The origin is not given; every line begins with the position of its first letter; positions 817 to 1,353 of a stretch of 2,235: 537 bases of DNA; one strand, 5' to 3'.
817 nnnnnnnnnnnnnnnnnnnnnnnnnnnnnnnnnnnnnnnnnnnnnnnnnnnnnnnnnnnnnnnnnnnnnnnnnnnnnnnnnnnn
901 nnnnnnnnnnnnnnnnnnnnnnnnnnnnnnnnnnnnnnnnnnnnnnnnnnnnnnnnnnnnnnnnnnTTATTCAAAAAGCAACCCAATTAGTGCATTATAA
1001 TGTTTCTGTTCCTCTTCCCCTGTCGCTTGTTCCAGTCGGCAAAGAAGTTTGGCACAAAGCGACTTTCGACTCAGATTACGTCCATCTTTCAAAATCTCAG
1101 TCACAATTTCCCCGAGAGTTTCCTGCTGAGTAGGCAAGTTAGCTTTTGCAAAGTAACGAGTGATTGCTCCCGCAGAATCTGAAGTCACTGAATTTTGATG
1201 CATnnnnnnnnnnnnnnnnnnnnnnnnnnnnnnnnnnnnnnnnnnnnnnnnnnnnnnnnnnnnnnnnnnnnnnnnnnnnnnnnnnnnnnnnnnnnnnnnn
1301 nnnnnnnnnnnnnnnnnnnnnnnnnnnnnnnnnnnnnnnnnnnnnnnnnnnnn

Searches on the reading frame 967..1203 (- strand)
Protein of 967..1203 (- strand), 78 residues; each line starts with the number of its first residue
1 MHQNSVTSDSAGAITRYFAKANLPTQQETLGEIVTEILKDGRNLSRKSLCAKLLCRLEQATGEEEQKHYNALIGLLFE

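Call 38: find_related_loci(query=A4, collection=genome_contigs, flank=1200)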
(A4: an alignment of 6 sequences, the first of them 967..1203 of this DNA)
Query A4 (78 aa) in genome_contigs; peptide patterns used: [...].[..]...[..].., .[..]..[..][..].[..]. (x = any residue, [..] = any of these).
213 stretches matched a pattern; 177 encode a relative of the query (tblastn E <= 1e-3); the best 80 are kept; 80 distinct loci.
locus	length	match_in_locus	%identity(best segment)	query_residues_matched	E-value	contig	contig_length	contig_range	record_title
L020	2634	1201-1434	85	1-78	8e-42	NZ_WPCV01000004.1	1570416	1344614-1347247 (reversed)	Citrobacter sp. On2M On2M_4, whole genome shotgun sequence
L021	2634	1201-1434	85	1-78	2e-41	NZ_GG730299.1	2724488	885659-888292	Citrobacter youngae ATCC 29220 Scfld0, whole genome shotgun sequence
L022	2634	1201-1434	82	1-78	1e-41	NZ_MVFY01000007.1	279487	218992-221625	Citrobacter portucalensis strain A60 A60_S7_L001_NODE_7_length_279487_cov_21.1854, whole genome shotgun sequence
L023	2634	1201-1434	85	1-78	2e-41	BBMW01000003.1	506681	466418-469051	Citrobacter werkmanii NBRC 105721 DNA, contig: CIWKM03, whole genome shotgun sequence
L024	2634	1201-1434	83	1-78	1e-40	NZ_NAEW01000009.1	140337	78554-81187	Citrobacter braakii strain ATCC 51113 CbraakiiATCC_L001_NODE_9_length_140337__21.3099, whole genome shotgun sequence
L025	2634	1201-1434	83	1-78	1e-40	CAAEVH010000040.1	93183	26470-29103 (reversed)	MAG TPA_asm: uncultured Raoultella sp., isolate HGM20637, WGS project CAAEVH010000000 data, contig: ERS608581_38_k95_607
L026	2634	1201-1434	72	1-78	7e-35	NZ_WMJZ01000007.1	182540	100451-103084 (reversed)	Intestinirhabdus alba strain BIT-B35 Scaffold7, whole genome shotgun sequence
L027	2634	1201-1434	69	1-78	1e-34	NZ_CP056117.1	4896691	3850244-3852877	Enterobacter cloacae strain DSM 26481 chromosome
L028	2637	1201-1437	73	1-78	3e-34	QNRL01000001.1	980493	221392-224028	Pseudocitrobacter faecalis strain DSM 27453 Ga0244571_101, whole genome shotgun sequence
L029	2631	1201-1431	73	1-77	4e-34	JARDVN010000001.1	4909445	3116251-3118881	Citrobacter amalonaticus strain AUH_CA_2023_1 contig_2, whole genome shotgun sequence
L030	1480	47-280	69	1-78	3e-34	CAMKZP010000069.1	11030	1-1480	MAG: uncultured Enterobacter sp. isolate SRR10810004_bin.5_metawrap_v1.3.0_MAG genome assembly, contig: ERZ12407369_567,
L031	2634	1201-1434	68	1-78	7e-34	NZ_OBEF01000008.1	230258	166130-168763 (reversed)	Enterobacter sp. CC120223-11, whole genome shotgun sequence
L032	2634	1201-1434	71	1-78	2e-33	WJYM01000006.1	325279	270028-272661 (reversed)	Enterobacteriaceae bacterium RIT691 6, whole genome shotgun sequence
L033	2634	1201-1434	67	1-78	1e-33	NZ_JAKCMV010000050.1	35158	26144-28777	Enterobacter asburiae strain INSAq146 Aq146_contig_50, whole genome shotgun sequence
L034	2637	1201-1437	73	1-78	1e-33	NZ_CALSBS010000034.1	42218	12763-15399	Pseudocitrobacter vendiensis strain CPO20170097T, whole genome shotgun sequence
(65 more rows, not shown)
